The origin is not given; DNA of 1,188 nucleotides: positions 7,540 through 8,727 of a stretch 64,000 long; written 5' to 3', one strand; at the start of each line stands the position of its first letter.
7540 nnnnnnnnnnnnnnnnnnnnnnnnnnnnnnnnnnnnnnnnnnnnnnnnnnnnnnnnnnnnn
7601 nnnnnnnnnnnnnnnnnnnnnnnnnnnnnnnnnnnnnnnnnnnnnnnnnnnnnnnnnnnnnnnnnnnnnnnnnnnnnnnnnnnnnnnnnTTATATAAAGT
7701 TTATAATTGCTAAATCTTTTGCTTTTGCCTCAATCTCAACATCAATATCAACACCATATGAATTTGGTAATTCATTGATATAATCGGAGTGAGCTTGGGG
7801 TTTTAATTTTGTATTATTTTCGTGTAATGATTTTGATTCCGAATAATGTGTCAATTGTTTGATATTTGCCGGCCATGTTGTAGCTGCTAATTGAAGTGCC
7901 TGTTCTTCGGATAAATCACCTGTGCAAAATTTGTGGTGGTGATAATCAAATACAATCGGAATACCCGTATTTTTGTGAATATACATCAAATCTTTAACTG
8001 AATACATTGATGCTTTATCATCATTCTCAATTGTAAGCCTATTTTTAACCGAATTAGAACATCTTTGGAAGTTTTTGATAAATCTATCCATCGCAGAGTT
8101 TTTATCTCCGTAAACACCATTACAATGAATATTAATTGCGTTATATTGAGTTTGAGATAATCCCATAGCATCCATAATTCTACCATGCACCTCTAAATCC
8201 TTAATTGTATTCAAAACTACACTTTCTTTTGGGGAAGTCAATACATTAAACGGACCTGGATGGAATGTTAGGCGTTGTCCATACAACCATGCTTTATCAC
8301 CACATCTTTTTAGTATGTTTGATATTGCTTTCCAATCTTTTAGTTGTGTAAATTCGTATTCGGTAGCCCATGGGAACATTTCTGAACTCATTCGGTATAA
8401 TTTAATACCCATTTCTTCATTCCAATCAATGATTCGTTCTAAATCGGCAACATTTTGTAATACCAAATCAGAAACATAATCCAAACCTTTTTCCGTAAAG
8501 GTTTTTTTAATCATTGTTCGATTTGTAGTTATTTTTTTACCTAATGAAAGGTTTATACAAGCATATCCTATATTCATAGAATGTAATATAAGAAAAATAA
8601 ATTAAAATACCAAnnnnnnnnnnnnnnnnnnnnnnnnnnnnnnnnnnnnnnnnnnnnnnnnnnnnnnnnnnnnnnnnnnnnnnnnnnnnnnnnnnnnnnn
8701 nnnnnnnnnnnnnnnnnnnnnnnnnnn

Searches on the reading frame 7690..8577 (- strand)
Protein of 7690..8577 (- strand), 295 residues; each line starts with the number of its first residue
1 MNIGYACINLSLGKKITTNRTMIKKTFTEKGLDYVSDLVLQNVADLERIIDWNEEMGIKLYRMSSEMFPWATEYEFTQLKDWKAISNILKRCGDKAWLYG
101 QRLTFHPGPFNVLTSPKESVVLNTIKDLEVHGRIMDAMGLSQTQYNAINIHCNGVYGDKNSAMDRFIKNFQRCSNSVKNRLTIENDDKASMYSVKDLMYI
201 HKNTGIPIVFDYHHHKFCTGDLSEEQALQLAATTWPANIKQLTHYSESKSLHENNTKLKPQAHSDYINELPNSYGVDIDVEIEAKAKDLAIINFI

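Call 32: search_protein_families(library=phrogs, proteins=[window:7690-8577:-], max_evalue=0.00001)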
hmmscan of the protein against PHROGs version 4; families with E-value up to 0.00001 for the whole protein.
window:7690-8577:- (295 aa): 1 family
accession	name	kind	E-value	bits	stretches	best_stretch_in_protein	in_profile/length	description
phrog_8420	-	DNA, RNA and nucleotide metabolism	6.1e-54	184.2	1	1-294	1-303/309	endonuclease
